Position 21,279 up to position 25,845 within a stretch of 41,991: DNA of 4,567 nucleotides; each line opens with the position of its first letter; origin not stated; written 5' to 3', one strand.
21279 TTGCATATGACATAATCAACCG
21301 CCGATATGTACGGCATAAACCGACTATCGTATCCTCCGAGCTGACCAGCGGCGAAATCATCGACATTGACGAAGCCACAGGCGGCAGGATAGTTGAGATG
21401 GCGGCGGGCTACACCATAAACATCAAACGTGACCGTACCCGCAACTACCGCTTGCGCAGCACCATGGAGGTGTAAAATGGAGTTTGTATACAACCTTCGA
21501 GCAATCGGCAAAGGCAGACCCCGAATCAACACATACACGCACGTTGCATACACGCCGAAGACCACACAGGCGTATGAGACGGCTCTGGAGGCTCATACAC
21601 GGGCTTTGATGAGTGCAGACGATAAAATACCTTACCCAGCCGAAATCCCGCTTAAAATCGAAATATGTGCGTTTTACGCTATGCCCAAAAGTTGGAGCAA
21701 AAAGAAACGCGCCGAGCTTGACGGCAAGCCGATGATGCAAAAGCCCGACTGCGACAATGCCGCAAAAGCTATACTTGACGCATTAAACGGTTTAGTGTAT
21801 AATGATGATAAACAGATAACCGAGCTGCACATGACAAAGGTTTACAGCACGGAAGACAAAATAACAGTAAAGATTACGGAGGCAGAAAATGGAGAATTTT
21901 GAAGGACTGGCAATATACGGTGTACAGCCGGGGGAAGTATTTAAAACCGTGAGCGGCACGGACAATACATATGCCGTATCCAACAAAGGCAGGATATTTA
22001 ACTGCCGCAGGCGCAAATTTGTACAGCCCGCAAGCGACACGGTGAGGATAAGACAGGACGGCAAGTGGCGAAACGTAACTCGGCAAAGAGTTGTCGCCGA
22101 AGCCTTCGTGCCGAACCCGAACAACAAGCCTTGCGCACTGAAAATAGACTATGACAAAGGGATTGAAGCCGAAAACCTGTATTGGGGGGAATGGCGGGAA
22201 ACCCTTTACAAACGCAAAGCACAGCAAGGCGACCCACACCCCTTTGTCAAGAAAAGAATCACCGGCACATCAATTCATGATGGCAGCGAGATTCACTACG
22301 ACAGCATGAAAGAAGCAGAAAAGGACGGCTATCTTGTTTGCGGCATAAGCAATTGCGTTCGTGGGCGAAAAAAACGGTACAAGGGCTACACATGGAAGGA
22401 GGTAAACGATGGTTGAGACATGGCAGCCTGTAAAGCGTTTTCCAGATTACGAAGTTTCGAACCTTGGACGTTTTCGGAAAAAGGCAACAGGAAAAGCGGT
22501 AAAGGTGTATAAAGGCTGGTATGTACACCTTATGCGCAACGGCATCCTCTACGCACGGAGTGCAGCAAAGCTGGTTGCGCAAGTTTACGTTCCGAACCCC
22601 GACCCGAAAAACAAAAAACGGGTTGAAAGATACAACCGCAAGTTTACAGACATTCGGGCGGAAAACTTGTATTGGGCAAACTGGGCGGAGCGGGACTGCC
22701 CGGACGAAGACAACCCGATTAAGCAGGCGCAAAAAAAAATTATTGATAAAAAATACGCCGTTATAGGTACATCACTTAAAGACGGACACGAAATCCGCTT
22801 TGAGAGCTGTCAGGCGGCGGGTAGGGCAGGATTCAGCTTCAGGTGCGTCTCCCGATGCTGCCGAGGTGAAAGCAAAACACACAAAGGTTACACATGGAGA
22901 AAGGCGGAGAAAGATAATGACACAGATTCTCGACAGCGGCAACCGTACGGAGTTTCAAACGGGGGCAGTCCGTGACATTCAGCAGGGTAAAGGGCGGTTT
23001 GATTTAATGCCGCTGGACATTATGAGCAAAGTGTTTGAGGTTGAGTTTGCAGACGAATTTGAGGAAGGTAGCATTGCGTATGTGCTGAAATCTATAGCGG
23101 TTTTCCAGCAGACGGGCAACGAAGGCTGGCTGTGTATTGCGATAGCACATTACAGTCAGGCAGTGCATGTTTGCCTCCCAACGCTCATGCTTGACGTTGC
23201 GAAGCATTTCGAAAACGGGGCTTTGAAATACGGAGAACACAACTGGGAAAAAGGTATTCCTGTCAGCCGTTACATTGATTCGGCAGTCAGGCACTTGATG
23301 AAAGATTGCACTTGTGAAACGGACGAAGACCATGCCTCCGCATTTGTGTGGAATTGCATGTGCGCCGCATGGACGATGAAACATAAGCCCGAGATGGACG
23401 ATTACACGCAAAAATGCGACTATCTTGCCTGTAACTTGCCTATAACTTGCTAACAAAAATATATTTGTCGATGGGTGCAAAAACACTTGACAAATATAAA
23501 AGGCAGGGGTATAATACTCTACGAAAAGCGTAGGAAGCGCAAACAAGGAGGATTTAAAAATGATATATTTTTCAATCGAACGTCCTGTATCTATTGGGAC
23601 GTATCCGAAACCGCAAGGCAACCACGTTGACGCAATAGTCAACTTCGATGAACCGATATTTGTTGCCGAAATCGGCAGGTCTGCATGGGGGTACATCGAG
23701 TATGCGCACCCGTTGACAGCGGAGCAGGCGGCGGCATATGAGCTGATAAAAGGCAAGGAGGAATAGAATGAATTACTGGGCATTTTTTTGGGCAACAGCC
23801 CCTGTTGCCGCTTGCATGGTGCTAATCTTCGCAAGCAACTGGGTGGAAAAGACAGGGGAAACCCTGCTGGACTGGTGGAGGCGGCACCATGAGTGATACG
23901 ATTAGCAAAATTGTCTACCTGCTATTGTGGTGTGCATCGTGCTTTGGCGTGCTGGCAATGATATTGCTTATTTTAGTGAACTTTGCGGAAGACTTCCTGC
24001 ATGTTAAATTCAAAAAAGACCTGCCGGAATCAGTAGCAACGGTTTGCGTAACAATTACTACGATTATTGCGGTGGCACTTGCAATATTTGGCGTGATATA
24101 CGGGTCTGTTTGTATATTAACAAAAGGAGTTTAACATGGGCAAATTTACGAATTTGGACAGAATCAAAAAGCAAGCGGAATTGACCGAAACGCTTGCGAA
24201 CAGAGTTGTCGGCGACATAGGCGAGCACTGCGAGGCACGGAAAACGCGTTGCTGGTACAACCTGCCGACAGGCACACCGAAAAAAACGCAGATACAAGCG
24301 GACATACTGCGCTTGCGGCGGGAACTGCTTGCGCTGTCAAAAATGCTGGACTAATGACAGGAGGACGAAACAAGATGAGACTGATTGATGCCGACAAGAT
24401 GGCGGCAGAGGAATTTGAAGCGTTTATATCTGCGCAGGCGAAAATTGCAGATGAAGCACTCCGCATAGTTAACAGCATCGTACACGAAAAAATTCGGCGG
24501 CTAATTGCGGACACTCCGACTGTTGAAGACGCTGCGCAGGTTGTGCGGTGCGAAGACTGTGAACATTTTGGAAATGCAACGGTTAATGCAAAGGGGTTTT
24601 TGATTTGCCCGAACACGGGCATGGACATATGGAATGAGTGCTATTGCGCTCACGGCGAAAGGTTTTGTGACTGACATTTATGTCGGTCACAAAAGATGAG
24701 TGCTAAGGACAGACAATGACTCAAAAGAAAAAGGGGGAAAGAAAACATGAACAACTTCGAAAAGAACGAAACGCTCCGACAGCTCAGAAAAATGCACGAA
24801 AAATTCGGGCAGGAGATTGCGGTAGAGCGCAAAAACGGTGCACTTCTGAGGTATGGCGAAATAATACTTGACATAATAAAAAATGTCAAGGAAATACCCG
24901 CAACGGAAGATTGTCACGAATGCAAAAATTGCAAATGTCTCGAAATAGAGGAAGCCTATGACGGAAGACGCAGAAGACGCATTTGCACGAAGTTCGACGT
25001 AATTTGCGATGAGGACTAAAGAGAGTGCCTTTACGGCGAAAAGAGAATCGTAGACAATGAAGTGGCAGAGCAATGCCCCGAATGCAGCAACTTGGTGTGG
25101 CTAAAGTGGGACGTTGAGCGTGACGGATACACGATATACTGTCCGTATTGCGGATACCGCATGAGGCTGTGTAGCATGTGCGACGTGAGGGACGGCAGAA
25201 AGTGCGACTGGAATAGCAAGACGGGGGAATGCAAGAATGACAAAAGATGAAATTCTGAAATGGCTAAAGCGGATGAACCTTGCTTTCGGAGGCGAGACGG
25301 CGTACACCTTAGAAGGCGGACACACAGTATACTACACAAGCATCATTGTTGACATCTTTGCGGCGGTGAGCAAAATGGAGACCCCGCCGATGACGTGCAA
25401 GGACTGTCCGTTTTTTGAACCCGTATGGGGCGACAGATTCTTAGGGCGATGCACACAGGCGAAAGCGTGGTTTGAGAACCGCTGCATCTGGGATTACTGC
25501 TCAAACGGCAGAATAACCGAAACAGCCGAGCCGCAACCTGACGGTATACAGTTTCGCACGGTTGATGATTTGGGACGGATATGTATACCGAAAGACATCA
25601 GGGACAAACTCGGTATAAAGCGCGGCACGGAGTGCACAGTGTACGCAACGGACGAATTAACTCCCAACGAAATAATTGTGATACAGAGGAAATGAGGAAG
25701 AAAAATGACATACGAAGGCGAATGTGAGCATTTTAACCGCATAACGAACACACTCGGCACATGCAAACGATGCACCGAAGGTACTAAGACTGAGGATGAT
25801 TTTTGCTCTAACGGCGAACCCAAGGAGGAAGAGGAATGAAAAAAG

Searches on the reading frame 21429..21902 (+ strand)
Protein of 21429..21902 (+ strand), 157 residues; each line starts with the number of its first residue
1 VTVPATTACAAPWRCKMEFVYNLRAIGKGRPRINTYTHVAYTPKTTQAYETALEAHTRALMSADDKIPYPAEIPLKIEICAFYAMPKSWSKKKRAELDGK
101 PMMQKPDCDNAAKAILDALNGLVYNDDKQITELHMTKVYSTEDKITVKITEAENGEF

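Call 17: search_protein_families(library=pfam, proteins=[window:21429-21902:+], max_evalue=0.01)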
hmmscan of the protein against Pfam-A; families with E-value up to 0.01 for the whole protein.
window:21429-21902:+ (157 aa): 1 family
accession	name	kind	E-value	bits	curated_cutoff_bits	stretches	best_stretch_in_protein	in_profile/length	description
PF05866.16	RusA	-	1e-30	107.3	22.8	1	25-150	4-124/124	Endodeoxyribonuclease RusA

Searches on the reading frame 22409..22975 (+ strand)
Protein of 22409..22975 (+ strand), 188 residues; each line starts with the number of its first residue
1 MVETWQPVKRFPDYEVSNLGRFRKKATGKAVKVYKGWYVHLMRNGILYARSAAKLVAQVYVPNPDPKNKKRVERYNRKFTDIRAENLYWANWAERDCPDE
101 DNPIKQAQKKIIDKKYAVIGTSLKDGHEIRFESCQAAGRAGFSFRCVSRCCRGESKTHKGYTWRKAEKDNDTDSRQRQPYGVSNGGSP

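Call 17: search_protein_families(library=pfam, proteins=[window:22409-22975:+], max_evalue=0.01)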
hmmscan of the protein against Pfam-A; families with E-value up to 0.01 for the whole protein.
window:22409-22975:+ (188 aa): 2 families
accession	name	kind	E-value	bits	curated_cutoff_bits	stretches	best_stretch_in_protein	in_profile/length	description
PF07463.16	NUMOD4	-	3.3e-07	30.9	23.4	1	3-36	1-31/49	NUMOD4 motif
PF22083.2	I-HmuI_NUMOD-like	-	0.00036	20.5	27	1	124-163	5-45/46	DNA endonuclease I-HmuI-like, NUMOD-like domain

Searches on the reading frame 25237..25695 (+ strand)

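Call 18: search_protein_families(library=pfam, proteins=[window:25237-25695:+], max_evalue=0.01)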
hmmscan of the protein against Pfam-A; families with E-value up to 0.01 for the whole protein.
window:25237-25695:+ (152 aa): 1 family
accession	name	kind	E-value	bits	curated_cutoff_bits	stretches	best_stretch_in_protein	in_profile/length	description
PF04014.23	MazE_antitoxin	-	2.1e-05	24.8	24.7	1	107-135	2-30/48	Antidote-toxin recognition MazE, bacterial antitoxin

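Call 19: search_protein_families(library=phrogs, proteins=[window:25237-25695:+], max_evalue=0.01)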
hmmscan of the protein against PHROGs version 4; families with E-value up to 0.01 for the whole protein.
window:25237-25695:+ (152 aa): 2 families
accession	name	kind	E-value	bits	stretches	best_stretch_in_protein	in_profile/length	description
phrog_4681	-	moron, auxiliary metabolic gene and host takeover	8.4e-08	33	1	107-140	8-41/87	antitoxin from a toxin-antitoxin system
phrog_36746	-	moron, auxiliary metabolic gene and host takeover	0.00027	22.5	1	102-140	4-41/93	antitoxin from a toxin-antitoxin system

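Call 40: search_protein_families(library=ncbifam, proteins=[window:25237-25695:+], max_evalue=0.05)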
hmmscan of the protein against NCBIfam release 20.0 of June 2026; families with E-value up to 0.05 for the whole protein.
window:25237-25695:+ (152 aa): 5 families
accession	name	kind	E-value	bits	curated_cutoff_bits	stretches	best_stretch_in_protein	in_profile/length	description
TIGR01439.1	lp_hng_hel_AbrB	domain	1.8e-09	37.1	28.3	1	107-139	2-34/44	transcriptional regulator, AbrB family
NF040962.1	near_HgcAB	equivalog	4.7e-05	23.1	70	1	108-135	9-36/70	HgcAB-associated protein HgcC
TIGR02851.1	spore_V_T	equivalog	8.3e-05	22.5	235.9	1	106-137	6-37/180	stage V sporulation protein T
NF006352.0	PRK08577.1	equivalog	0.0042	17.1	140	1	108-148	8-46/136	hypothetical protein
NF001476.0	PRK00326.2-2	equivalog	0.012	15.2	162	1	108-139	95-124/163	division/cell wall cluster transcriptional repressor MraZ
